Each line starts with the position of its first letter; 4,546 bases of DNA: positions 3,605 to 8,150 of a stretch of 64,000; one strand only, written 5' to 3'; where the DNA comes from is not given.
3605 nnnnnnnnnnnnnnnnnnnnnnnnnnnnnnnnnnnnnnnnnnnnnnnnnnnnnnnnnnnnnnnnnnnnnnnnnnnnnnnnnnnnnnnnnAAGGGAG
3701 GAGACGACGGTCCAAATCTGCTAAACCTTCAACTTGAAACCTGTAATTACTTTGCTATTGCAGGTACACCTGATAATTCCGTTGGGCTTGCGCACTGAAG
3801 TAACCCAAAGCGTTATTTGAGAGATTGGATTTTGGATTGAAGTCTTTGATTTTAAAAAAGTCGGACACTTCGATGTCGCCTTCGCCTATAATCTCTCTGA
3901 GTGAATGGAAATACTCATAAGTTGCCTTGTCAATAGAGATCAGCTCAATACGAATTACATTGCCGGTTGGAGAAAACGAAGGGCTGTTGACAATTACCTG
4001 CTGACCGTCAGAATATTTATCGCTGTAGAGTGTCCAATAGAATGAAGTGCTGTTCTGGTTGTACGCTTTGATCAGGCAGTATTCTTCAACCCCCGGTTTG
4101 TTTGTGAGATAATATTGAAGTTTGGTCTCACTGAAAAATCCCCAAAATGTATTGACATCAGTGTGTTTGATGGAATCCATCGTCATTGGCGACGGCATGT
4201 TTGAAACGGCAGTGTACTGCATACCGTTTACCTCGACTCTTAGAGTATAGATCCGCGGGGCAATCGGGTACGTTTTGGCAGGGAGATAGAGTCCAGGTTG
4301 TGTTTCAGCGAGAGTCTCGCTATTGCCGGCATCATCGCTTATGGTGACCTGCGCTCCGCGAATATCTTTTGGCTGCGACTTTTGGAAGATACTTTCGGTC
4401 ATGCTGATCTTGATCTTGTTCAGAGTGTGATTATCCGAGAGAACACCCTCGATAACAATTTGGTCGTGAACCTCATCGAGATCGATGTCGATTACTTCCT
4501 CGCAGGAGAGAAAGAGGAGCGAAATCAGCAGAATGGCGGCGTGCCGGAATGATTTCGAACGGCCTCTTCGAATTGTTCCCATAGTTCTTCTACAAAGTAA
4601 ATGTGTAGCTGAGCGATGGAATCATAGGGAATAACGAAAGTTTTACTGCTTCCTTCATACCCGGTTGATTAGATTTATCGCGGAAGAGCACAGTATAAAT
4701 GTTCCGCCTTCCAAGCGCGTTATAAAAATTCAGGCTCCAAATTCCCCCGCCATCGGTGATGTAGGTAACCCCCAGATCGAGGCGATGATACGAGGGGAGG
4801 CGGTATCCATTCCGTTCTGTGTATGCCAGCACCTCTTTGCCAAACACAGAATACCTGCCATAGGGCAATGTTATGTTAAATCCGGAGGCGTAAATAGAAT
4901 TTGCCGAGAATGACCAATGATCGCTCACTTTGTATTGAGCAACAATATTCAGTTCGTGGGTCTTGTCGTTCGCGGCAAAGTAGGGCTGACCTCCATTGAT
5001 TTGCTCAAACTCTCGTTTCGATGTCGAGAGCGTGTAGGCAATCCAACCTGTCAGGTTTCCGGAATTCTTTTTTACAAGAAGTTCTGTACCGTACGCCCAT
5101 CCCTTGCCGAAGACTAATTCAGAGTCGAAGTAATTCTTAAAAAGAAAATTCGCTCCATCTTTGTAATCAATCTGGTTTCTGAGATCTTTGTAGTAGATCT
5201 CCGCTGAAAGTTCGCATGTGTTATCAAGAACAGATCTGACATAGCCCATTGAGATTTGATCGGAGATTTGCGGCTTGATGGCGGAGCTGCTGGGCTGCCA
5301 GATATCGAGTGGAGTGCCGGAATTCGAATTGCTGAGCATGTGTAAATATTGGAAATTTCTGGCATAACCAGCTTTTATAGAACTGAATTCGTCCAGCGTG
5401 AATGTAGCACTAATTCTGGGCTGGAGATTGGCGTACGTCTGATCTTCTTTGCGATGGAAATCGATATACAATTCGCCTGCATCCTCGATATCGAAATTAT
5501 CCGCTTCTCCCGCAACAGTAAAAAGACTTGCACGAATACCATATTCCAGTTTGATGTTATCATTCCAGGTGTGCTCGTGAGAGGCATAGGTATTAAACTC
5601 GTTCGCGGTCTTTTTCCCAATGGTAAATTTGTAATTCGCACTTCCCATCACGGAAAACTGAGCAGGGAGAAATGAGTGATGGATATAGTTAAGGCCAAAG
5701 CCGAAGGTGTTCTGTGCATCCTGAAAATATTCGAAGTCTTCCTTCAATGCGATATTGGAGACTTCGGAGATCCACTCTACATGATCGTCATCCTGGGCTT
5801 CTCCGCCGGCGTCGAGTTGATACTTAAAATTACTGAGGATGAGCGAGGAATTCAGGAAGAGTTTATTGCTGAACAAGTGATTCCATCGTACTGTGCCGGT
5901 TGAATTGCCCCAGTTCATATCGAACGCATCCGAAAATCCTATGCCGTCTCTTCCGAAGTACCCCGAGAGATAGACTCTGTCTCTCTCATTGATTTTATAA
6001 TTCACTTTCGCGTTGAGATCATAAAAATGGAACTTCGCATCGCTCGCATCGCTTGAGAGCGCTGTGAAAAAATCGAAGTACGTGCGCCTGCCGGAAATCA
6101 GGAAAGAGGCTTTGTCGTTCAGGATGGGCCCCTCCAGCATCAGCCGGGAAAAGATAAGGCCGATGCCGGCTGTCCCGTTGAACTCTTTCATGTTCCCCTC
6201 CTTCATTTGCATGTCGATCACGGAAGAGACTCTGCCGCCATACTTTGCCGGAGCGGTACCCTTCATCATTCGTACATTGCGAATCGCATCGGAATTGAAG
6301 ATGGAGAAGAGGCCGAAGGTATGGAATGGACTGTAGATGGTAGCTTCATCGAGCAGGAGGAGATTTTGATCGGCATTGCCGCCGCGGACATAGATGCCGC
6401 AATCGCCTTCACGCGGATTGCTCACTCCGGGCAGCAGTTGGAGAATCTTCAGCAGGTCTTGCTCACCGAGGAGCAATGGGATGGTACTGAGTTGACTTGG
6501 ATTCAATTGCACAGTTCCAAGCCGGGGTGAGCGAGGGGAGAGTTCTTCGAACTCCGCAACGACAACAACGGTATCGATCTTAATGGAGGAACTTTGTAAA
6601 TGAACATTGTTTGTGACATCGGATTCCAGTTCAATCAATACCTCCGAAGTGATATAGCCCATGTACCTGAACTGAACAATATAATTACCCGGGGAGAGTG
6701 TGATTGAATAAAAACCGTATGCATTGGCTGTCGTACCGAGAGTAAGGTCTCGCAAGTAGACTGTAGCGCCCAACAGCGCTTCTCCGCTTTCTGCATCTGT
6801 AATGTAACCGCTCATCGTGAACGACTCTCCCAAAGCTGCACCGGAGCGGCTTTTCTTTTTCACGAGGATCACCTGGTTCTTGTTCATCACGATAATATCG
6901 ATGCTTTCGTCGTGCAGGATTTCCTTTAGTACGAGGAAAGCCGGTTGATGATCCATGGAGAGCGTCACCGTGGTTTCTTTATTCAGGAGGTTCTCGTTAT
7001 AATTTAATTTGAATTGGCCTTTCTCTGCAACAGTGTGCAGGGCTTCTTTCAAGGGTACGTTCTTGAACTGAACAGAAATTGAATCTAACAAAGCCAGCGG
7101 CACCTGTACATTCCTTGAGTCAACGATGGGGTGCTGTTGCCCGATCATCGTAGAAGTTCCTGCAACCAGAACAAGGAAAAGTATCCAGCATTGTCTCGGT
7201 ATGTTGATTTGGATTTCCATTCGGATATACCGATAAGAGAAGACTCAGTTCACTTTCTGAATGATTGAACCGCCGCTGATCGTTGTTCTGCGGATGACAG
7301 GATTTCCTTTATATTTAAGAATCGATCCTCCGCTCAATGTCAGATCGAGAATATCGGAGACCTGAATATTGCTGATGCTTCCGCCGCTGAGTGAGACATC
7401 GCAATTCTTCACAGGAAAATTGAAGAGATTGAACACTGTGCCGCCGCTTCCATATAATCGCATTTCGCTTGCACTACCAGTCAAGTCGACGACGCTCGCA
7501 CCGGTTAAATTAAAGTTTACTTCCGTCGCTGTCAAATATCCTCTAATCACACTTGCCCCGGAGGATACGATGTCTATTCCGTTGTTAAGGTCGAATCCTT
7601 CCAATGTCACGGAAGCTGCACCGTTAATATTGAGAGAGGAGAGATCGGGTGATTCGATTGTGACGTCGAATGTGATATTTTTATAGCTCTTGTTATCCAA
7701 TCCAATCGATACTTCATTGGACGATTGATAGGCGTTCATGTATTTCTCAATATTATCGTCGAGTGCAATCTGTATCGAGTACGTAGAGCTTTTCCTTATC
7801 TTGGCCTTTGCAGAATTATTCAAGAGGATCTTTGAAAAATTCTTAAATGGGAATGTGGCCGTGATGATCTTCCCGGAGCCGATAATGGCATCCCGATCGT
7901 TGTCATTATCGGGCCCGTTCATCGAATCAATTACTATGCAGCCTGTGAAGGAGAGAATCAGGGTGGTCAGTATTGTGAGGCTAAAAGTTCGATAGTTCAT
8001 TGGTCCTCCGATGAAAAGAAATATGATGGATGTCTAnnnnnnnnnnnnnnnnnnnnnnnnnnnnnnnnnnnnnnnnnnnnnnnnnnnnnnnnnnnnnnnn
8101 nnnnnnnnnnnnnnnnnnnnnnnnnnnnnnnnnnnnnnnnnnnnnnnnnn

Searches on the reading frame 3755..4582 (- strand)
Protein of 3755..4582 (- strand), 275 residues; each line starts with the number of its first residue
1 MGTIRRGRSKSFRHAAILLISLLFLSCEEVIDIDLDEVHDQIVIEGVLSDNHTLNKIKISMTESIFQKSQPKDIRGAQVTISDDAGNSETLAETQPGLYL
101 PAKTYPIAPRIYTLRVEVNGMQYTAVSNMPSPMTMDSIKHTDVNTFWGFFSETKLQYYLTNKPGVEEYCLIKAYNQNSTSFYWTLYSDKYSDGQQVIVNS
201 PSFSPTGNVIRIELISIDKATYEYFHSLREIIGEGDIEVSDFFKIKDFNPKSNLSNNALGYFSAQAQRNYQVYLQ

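Call 25: search_protein_families(library=pfam, proteins=[window:3755-4582:-], max_evalue=0.0001)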
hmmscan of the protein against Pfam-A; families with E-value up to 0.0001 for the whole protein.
window:3755-4582:- (275 aa): 1 family
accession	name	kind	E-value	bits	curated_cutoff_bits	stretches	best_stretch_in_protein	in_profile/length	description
PF14054.11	DUF4249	-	4.8e-17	62.8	28.5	1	29-270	2-268/269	Domain of unknown function (DUF4249)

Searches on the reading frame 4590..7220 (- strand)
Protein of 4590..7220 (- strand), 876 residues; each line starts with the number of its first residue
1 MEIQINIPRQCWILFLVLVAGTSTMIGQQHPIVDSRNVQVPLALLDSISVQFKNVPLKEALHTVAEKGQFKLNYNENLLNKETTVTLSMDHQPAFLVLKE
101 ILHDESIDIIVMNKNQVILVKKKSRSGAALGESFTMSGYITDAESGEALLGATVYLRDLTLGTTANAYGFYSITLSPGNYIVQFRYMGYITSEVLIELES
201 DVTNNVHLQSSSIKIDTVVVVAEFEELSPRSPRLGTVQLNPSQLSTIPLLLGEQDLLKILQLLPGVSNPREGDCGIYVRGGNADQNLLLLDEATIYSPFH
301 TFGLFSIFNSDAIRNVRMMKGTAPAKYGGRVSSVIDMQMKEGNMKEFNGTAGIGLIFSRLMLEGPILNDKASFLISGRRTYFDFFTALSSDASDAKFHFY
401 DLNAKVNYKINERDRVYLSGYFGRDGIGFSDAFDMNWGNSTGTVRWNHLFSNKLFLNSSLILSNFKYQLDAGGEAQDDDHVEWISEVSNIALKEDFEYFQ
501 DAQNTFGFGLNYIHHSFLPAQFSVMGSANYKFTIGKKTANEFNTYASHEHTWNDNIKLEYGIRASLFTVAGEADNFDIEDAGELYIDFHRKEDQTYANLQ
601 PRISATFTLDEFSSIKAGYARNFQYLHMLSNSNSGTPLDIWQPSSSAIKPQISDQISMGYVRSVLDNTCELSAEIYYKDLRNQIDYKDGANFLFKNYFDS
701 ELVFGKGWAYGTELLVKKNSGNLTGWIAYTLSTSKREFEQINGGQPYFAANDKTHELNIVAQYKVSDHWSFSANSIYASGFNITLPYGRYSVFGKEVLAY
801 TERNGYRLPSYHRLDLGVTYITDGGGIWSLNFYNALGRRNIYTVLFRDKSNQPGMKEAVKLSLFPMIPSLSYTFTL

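Call 25: search_protein_families(library=pfam, proteins=[window:4590-7220:-], max_evalue=0.0001)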
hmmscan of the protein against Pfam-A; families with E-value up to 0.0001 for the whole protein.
window:4590-7220:- (876 aa): 3 families
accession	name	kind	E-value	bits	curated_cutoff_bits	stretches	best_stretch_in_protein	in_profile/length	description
PF13715.12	CarbopepD_reg_2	-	1e-17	64.4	32.2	1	137-220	2-88/88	CarboxypepD_reg-like domain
PF13620.12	CarboxypepD_reg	-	2.3e-11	44.3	32.3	1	135-208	1-79/82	Carboxypeptidase regulatory-like domain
PF07715.20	Plug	-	3.8e-08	34.2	23.9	1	253-330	22-102/107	TonB-dependent Receptor Plug Domain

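Call 54: search_protein_families(library=ncbifam, proteins=[window:4590-7220:-], max_evalue=0.00001)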
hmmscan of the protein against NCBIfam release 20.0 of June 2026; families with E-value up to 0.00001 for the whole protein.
window:4590-7220:- (876 aa): 1 family
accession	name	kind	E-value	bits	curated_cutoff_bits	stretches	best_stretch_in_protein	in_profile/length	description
TIGR04056.1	OMP_RagA_SusC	subfamily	9.7e-15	54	368.25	1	135-222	2-85/981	SusC/RagA family TonB-linked outer membrane protein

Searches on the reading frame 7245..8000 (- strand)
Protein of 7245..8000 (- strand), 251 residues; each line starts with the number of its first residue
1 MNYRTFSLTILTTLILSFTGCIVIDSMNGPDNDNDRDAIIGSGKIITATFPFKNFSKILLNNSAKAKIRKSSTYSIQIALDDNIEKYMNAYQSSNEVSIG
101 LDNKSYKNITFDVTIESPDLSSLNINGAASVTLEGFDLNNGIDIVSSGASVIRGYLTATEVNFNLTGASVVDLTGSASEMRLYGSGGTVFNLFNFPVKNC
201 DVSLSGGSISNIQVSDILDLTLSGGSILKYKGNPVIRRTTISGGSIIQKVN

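Call 25: search_protein_families(library=pfam, proteins=[window:7245-8000:-], max_evalue=0.0001)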
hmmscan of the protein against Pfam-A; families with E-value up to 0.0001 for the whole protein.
window:7245-8000:- (251 aa): 1 family
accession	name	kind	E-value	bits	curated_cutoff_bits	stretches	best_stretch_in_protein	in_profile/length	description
PF10988.14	DUF2807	-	3.5e-24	86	24.2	1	54-234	1-181/181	Putative auto-transporter adhesin, head GIN domain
